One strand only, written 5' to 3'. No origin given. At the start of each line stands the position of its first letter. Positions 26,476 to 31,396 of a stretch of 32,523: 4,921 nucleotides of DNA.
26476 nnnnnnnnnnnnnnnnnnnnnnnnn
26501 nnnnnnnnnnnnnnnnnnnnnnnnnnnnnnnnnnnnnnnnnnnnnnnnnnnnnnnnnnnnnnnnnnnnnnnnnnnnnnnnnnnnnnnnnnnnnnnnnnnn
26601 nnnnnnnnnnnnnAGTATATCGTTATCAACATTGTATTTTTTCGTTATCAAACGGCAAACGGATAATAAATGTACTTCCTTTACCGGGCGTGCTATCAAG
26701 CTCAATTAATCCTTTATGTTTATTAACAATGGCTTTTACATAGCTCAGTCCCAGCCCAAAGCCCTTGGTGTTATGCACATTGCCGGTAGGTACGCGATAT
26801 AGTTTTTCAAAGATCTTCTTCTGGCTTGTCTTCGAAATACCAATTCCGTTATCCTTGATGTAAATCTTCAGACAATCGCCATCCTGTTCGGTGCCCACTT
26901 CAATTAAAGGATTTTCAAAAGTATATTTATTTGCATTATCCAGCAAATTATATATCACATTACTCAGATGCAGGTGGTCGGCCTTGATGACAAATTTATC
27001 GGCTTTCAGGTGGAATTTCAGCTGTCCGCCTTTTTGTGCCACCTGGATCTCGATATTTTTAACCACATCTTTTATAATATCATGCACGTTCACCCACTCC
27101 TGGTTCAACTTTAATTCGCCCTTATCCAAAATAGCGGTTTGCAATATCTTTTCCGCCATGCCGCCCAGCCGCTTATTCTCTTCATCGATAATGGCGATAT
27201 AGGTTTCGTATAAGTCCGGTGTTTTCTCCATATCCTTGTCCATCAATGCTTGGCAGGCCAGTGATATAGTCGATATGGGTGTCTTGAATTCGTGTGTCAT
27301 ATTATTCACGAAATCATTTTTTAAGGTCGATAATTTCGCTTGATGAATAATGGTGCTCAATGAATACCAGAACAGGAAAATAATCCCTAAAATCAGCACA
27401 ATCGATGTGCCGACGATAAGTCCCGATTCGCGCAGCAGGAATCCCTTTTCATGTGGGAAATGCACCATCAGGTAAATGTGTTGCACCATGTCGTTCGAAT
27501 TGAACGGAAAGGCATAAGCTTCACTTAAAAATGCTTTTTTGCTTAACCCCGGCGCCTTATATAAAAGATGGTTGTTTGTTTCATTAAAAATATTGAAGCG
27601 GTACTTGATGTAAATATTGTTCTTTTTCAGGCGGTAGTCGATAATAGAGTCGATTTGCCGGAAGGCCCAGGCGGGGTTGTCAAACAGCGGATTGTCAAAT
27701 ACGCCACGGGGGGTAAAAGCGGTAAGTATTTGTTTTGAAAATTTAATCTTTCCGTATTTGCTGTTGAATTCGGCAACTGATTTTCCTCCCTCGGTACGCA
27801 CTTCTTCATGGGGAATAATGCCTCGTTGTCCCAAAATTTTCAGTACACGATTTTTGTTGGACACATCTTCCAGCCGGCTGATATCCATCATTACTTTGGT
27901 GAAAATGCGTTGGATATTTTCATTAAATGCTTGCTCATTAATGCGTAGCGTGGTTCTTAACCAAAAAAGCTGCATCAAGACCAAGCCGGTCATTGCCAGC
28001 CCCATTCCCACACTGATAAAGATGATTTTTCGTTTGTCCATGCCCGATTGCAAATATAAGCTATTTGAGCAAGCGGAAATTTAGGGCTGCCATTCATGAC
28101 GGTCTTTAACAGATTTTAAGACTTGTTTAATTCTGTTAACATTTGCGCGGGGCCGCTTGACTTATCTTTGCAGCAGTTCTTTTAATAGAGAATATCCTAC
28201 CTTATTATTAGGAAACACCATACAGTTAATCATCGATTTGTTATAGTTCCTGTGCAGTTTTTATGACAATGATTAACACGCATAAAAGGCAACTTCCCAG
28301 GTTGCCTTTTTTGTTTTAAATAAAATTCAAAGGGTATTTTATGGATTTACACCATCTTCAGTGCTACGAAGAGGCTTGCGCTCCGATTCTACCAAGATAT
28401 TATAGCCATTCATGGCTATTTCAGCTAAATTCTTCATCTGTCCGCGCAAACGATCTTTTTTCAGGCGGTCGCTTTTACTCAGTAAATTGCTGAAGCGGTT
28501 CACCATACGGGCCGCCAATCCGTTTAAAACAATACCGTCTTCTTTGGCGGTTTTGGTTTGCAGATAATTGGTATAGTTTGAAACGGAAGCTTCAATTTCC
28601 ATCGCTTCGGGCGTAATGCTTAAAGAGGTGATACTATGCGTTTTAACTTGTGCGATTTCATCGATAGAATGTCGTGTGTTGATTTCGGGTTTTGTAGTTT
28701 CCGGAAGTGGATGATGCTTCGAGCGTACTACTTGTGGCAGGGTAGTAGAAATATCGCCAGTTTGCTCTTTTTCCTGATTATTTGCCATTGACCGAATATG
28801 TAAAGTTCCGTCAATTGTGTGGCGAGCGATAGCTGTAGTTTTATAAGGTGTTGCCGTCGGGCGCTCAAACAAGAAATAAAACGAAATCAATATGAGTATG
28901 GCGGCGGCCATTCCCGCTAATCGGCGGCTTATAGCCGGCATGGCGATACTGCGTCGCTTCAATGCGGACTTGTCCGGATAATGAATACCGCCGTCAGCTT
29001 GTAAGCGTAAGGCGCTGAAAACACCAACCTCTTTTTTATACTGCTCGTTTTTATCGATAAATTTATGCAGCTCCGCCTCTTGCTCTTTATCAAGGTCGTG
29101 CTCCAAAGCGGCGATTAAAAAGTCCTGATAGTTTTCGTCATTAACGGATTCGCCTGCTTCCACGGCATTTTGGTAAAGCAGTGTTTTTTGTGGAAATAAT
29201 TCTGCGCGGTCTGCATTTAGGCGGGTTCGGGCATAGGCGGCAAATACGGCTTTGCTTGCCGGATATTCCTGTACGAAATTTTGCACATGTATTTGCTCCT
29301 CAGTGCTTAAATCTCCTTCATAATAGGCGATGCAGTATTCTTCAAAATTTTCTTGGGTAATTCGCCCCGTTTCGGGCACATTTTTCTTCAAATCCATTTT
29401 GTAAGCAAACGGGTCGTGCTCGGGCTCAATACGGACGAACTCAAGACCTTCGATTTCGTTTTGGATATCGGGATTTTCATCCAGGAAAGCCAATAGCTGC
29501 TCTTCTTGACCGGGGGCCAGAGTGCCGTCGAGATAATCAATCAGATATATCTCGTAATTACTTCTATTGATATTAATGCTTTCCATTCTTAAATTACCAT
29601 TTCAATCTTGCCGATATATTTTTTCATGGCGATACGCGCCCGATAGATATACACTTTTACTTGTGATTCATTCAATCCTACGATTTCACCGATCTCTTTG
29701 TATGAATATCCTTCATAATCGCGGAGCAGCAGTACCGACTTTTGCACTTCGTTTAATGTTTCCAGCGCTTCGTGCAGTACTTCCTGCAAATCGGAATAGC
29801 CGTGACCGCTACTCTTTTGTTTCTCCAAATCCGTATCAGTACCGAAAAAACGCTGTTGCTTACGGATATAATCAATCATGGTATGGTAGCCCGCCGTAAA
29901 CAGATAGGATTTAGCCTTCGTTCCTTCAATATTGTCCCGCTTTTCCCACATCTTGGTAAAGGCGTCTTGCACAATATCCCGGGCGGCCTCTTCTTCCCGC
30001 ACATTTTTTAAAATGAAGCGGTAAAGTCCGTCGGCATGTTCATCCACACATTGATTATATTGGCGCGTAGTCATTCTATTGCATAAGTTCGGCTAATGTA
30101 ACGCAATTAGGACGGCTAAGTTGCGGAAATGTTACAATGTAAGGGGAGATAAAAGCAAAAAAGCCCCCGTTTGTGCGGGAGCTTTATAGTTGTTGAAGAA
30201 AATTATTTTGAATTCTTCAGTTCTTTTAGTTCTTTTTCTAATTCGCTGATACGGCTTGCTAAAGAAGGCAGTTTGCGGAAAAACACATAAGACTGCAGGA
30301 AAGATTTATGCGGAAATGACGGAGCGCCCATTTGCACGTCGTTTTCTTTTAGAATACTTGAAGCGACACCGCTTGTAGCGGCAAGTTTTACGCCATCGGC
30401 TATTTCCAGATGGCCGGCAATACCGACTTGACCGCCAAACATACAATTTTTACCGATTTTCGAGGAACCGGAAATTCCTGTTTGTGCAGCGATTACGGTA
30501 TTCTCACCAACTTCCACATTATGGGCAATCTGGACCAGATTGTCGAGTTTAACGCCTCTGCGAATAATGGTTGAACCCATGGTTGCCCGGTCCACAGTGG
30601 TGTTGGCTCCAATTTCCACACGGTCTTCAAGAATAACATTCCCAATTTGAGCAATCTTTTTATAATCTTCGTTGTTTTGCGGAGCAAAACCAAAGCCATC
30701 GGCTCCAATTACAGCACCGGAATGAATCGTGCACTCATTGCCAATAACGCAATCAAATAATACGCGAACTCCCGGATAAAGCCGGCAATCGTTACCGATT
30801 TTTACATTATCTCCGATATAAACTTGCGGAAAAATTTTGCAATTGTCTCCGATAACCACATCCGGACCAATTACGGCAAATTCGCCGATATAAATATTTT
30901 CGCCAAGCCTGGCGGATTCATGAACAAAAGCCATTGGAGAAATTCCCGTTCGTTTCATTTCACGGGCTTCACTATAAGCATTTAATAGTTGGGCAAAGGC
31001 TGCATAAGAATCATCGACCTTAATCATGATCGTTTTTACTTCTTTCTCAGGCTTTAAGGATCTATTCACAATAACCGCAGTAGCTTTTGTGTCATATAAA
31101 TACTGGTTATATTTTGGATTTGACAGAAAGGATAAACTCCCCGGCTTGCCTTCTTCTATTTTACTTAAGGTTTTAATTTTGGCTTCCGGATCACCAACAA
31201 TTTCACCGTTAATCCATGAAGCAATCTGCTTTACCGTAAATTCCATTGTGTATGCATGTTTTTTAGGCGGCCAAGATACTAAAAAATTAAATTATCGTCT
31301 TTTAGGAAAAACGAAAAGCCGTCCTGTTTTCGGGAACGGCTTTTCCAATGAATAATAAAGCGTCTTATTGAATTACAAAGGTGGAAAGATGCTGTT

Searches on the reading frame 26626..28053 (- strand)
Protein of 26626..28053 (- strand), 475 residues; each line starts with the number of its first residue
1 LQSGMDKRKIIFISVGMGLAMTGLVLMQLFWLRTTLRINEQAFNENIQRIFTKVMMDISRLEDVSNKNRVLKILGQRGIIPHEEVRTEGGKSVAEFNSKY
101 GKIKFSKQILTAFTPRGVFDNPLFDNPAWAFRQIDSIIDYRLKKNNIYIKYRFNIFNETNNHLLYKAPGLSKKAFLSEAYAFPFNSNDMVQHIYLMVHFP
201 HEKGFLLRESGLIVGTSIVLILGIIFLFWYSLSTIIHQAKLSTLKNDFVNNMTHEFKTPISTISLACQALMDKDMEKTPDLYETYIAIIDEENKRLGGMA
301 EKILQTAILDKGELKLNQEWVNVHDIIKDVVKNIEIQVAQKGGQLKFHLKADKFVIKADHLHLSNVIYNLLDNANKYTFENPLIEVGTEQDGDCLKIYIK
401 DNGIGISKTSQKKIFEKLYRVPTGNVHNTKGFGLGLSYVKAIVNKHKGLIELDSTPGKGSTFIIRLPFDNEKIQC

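Call 55: search_protein_families(library=pfam, proteins=[window:26626-28053:-], max_evalue=0.0001)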
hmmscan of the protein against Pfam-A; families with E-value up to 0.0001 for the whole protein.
window:26626-28053:- (475 aa): 2 families
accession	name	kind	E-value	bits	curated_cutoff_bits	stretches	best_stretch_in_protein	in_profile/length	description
PF02518.31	HATPase_c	-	9.2e-25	87.7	26.4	1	359-469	2-110/111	Histidine kinase-, DNA gyrase B-, and HSP90-like ATPase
PF00512.31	HisKA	-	4.1e-12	46.4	26.9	1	245-311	2-65/66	His Kinase A (phospho-acceptor) domain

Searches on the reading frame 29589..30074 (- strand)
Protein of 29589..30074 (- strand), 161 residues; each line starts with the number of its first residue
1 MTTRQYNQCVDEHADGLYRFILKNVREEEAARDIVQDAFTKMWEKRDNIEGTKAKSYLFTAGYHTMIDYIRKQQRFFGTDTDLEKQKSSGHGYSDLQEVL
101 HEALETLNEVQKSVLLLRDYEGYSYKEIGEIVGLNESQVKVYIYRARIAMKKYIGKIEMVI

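Call 55: search_protein_families(library=pfam, proteins=[window:29589-30074:-], max_evalue=0.0001)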
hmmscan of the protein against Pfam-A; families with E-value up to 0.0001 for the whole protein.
window:29589-30074:- (161 aa): 3 families
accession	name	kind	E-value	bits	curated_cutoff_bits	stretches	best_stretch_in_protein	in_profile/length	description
PF08281.18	Sigma70_r4_2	-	6.6e-17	61.3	25.7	1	98-149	2-53/54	Sigma-70, region 4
PF04542.20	Sigma70_r2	-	3e-12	46.6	24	1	10-75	2-70/71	Sigma-70 region 2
PF04545.22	Sigma70_r4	-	4.4e-10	39.4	24.1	1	103-147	1-45/50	Sigma-70, region 4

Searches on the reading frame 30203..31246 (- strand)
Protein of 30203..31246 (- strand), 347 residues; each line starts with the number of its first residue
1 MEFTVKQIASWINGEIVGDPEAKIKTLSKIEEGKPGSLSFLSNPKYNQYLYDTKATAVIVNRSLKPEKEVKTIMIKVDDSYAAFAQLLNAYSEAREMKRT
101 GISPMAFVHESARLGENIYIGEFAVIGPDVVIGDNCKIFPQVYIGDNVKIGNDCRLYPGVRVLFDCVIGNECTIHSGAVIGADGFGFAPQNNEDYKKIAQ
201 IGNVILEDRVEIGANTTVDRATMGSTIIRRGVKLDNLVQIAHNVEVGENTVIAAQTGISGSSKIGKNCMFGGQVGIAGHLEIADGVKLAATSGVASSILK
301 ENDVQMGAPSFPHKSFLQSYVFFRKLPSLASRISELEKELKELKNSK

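Call 55: search_protein_families(library=pfam, proteins=[window:30203-31246:-], max_evalue=0.0001)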
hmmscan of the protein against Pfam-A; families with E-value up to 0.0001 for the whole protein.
window:30203-31246:- (347 aa): 6 families
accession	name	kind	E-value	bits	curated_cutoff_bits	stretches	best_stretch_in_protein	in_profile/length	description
PF00132.30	Hexapep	-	3.6e-33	112.3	27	4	129-162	1-34/36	Bacterial transferase hexapeptide (six repeats)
PF04613.19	LpxD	-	1.1e-22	80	30.8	1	22-89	2-69/70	UDP-3-O-[3-hydroxymyristoyl] glucosamine N-acyltransferase, LpxD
PF25084.1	LbH_EIF2B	-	2.2e-18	66.7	54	2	99-182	15-95/105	EIF2B subunit epsilon LbH domain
PF25087.1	GMPPB_C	-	4.8e-07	29.9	39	0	107-136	6-35/110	GMPPB C-terminal domain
PF14602.12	Hexapep_2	-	1.6e-06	28.2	27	0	125-152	3-28/34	Hexapeptide repeat of succinyl-transferase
PF24894.1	Hexapep_GlmU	-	6.7e-05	23.4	23.3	0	124-183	35-86/104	GlmU-like, C-terminal hexapeptide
